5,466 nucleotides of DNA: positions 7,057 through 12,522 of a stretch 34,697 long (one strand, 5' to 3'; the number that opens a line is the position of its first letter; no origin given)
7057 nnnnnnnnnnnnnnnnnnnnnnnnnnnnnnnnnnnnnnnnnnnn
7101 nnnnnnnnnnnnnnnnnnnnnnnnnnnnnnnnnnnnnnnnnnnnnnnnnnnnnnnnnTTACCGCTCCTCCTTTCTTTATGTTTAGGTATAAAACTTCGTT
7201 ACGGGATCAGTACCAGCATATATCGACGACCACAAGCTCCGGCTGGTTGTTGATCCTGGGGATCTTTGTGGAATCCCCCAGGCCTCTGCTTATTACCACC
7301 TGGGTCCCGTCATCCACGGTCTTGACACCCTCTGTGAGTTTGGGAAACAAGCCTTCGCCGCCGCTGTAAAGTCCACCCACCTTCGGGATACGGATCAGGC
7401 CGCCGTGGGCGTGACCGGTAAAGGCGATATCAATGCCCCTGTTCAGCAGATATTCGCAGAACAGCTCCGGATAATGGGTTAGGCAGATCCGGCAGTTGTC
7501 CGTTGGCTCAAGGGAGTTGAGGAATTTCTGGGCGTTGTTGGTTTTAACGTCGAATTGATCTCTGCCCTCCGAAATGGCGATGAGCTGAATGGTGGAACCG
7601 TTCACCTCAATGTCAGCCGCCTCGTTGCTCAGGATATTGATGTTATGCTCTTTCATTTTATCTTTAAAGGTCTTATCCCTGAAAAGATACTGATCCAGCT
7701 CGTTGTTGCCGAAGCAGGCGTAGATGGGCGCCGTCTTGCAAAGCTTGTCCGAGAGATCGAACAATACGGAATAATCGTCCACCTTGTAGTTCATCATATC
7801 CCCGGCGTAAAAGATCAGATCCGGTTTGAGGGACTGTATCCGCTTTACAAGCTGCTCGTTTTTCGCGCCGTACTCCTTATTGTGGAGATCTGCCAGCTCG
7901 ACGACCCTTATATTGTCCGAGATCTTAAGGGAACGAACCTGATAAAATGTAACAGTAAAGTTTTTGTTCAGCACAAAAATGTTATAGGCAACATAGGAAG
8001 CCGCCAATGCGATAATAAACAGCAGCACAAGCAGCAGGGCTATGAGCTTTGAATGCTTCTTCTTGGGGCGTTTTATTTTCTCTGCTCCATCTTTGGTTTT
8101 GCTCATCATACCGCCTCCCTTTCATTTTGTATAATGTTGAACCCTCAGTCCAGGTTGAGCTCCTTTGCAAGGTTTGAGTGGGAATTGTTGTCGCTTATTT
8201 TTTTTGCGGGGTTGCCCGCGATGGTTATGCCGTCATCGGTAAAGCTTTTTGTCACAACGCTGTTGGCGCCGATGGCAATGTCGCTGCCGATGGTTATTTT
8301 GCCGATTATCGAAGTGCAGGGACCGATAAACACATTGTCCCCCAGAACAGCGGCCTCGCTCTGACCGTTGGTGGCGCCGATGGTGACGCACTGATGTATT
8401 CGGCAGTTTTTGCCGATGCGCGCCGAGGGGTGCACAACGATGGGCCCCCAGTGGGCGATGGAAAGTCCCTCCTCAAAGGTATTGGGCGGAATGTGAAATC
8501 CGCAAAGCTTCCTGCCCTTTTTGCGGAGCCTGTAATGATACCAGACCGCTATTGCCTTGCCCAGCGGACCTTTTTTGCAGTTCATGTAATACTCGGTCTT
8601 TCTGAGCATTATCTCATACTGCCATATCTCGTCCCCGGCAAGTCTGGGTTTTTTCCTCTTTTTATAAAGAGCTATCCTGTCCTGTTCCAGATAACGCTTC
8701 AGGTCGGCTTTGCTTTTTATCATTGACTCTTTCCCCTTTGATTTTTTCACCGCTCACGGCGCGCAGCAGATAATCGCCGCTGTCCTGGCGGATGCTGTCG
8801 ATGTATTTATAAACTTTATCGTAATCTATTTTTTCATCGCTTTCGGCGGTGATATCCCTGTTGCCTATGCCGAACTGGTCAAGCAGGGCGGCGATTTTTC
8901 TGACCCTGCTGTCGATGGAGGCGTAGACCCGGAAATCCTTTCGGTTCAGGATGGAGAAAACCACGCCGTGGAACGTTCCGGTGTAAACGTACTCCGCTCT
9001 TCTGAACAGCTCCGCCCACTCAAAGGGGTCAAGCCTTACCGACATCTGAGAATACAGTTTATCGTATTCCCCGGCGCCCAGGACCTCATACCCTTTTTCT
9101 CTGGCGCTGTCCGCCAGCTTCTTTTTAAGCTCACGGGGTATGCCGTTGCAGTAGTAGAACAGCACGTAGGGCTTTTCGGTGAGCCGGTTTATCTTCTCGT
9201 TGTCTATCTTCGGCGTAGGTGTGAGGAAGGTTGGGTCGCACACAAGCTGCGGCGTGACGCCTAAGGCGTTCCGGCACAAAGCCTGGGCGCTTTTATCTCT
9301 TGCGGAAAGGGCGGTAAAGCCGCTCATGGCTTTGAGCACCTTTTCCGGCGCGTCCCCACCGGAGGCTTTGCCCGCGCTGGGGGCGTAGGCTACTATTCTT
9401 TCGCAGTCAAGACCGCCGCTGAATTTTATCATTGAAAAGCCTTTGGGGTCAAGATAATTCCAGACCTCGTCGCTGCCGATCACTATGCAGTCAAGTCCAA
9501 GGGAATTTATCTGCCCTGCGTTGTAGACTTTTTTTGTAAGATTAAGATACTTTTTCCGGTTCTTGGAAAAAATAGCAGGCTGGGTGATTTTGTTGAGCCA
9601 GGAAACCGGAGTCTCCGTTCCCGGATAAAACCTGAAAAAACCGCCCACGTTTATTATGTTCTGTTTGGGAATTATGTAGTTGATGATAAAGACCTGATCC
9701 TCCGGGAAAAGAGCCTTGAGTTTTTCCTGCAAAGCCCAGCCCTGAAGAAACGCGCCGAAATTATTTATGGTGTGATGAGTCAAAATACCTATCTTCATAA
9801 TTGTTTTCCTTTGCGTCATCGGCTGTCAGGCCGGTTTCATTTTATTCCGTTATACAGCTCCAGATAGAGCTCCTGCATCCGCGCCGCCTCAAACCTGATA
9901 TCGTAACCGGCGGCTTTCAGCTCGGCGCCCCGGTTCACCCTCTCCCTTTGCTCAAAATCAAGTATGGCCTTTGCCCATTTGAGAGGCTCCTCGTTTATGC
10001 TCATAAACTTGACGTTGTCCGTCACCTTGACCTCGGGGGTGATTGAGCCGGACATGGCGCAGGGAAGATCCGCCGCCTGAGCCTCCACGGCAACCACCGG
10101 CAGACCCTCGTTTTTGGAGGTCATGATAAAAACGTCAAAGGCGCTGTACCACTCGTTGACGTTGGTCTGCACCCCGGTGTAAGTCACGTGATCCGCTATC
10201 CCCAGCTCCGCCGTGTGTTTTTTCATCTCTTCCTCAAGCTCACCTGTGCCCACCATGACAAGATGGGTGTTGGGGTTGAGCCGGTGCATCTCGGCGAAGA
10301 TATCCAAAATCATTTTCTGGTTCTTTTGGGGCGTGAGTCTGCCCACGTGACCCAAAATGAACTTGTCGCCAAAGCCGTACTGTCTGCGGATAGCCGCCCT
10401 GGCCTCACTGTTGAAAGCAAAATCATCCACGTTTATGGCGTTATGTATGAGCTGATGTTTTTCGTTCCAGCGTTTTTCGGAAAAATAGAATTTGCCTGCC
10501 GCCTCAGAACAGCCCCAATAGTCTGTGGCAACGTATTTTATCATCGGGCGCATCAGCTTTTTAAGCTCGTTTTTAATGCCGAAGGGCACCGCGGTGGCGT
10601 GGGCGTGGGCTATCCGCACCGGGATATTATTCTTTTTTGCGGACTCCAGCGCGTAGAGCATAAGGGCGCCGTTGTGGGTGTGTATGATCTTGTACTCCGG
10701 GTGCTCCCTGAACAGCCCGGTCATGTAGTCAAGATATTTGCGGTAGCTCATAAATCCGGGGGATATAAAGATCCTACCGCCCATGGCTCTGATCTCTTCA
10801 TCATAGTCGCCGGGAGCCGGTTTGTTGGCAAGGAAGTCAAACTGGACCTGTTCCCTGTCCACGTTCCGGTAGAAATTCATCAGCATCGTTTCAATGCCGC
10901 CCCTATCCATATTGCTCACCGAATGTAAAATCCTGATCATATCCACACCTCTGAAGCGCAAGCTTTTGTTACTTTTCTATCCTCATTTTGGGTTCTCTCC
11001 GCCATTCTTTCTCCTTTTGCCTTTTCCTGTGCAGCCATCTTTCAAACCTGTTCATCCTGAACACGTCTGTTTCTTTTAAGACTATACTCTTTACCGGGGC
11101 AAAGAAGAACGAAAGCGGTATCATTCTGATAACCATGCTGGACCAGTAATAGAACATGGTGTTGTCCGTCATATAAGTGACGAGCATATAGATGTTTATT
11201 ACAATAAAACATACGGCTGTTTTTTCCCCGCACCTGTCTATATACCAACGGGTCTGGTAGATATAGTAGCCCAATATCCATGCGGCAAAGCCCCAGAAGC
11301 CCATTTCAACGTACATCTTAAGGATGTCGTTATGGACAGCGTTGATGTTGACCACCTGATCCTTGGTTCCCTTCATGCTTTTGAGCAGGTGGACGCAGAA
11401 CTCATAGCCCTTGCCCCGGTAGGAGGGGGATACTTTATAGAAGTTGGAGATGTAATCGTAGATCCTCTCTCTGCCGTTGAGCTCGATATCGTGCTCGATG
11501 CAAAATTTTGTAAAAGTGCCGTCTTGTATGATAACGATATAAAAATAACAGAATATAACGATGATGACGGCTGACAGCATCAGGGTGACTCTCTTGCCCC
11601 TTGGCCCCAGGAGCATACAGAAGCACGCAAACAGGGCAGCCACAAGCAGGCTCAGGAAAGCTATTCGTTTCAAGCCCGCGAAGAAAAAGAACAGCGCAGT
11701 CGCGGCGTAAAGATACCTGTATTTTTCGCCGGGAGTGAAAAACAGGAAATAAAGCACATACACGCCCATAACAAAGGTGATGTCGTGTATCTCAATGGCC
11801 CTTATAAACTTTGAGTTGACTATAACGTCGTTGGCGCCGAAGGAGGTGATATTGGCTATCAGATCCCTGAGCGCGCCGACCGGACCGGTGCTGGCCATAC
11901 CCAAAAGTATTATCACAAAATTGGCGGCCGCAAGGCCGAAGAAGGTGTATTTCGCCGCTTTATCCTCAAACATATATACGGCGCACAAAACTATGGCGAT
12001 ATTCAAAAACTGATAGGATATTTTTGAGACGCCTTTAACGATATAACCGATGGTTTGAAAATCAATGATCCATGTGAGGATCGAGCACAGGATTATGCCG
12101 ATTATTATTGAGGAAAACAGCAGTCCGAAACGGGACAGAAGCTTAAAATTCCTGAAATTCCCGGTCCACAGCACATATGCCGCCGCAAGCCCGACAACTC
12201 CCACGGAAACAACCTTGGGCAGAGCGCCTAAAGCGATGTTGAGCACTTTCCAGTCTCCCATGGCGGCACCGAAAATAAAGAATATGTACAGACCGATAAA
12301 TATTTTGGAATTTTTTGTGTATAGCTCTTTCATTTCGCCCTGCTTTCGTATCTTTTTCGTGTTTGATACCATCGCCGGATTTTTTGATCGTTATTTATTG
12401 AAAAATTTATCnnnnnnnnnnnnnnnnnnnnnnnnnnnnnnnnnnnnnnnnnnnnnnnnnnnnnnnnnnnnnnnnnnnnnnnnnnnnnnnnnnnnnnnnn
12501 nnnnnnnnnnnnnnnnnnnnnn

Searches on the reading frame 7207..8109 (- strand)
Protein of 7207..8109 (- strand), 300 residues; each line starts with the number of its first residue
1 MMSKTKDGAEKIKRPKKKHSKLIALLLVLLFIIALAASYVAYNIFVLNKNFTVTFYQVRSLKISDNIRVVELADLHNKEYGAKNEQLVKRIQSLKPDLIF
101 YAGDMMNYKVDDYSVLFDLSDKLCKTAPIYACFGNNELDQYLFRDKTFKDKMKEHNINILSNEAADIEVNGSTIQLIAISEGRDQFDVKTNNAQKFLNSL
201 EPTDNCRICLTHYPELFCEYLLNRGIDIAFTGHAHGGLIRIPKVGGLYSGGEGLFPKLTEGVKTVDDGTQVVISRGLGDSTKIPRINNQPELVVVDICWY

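Call 5: search_protein_families(library=pfam, proteins=[window:7207-8109:-], max_evalue=0.1)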
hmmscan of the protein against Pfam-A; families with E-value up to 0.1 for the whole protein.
window:7207-8109:- (300 aa): 3 families
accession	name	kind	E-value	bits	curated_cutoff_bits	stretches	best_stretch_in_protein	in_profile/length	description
PF00149.33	Metallophos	-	1.2e-12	49.1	21.5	1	67-236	1-190/191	Calcineurin-like phosphoesterase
PF12850.12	Metallophos_2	-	4.6e-07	30.4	27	1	68-187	2-91/154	Calcineurin-like phosphoesterase superfamily domain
PF17025.10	DUF5099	-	0.0071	17.3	27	1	43-117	5-77/108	Domain of unknown function (DUF5099)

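Call 11: search_protein_families(library=ncbifam, proteins=[window:7207-8109:-], max_evalue=0.1)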
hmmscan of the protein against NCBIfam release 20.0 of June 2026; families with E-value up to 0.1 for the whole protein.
window:7207-8109:- (300 aa): 2 families
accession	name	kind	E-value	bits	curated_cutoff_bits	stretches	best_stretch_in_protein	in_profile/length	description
NF008460.0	PRK11340.1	equivalog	1.1e-25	90.6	188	1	28-297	11-270/271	phosphodiesterase YaeI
NF033458.1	lipid_A_LpxG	equivalog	6.7e-15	55.2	350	2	61-147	39-128/321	UDP-2,3-diacylglucosamine diphosphatase LpxG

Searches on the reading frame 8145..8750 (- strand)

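Call 5: search_protein_families(library=pfam, proteins=[window:8145-8750:-], max_evalue=0.1)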
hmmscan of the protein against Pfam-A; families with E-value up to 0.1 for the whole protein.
window:8145-8750:- (201 aa): 5 families
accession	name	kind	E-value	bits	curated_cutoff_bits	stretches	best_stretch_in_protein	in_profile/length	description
PF00132.30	Hexapep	-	7.6e-11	41.7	27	2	134-168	2-36/36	Bacterial transferase hexapeptide (six repeats)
PF25087.1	GMPPB_C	-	0.00013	22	39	1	102-146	3-41/110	GMPPB C-terminal domain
PF14602.12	Hexapep_2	-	0.00051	20.1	27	1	136-168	4-34/34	Hexapeptide repeat of succinyl-transferase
PF25084.1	LbH_EIF2B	-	0.00066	20.1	54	1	132-179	14-66/105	EIF2B subunit epsilon LbH domain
PF24894.1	Hexapep_GlmU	-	0.023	15.2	23.3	0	104-122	52-70/104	GlmU-like, C-terminal hexapeptide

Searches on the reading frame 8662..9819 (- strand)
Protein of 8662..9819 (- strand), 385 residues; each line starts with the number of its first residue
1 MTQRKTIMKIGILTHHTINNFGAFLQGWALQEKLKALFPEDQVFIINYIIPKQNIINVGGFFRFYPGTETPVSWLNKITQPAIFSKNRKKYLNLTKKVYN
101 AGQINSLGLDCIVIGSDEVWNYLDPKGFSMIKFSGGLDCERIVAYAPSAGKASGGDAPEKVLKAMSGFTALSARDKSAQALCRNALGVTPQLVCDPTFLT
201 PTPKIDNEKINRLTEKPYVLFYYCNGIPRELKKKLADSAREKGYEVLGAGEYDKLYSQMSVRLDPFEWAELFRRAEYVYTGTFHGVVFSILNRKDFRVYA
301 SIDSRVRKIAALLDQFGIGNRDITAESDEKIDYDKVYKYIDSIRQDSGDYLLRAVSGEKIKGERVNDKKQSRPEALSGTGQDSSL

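Call 5: search_protein_families(library=pfam, proteins=[window:8662-9819:-], max_evalue=0.1)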
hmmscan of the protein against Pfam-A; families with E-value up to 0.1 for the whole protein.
window:8662-9819:- (385 aa): 1 family
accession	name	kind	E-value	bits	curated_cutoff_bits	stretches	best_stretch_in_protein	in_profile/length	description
PF04230.19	PS_pyruv_trans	-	4.7e-23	82.9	25.3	1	20-300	1-277/280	Polysaccharide pyruvyl transferase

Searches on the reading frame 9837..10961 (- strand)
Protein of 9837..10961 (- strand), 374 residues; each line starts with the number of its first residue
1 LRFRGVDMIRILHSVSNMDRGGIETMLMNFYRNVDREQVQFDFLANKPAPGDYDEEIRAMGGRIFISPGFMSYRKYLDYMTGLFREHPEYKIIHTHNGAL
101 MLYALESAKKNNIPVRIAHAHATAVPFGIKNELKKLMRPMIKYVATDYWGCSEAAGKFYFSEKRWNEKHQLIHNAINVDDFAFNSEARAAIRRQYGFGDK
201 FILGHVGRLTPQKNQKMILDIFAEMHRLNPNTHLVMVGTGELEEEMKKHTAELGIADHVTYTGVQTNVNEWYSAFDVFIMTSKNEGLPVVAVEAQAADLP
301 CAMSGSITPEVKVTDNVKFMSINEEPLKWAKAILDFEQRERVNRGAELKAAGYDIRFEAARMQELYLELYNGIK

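Call 5: search_protein_families(library=pfam, proteins=[window:9837-10961:-], max_evalue=0.1)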
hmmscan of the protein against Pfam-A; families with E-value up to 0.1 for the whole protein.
window:9837-10961:- (374 aa): 7 families
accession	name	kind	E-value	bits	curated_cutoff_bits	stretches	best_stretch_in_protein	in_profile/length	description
PF00534.26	Glycos_transf_1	-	5.4e-27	94.9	26.4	1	189-340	3-159/172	Glycosyl transferases group 1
PF13692.12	Glyco_trans_1_4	-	8.6e-24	84.8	27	1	201-335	2-138/142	Glycosyl transferases group 1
PF13439.12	Glyco_transf_4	-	3.3e-09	37.4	28.5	1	21-179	2-169/170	Glycosyltransferase Family 4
PF20706.3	GT4-conflict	-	3.3e-05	23.5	26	1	206-304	203-311/385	Family 4 Glycosyltransferase in conflict systems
PF13579.12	Glyco_trans_4_4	-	0.00054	20.8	29.7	1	21-144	1-124/158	Glycosyl transferase 4-like domain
PF17928.6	TetR_C_22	-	0.046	14.5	26.4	0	217-239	9-31/113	Tetracyclin repressor-like, C-terminal domain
PF00687.26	Ribosomal_L1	-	0.059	13.4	32.2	0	210-282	23-97/198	Ribosomal protein L1p/L10e family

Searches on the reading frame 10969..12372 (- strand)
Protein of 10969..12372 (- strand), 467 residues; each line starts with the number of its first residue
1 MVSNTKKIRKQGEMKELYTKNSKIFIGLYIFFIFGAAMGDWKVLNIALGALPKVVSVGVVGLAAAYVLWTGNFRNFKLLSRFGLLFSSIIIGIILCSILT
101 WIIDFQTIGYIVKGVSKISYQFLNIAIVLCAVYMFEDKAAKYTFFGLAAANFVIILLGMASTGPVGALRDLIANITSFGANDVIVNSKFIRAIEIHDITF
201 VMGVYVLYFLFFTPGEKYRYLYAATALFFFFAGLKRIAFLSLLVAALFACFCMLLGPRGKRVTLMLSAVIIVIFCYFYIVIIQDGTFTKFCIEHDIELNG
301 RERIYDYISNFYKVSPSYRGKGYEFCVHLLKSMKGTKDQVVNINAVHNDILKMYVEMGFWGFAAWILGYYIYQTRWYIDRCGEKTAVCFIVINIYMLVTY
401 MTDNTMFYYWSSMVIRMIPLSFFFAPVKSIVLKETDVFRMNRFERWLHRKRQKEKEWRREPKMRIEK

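Call 5: search_protein_families(library=pfam, proteins=[window:10969-12372:-], max_evalue=0.1)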
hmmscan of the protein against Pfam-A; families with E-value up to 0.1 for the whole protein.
window:10969-12372:- (467 aa): 1 family
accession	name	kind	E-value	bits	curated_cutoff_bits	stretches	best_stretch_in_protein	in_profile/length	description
PF04932.20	Wzy_C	-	4.9e-13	49.6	31.7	1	222-366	2-149/149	O-Antigen ligase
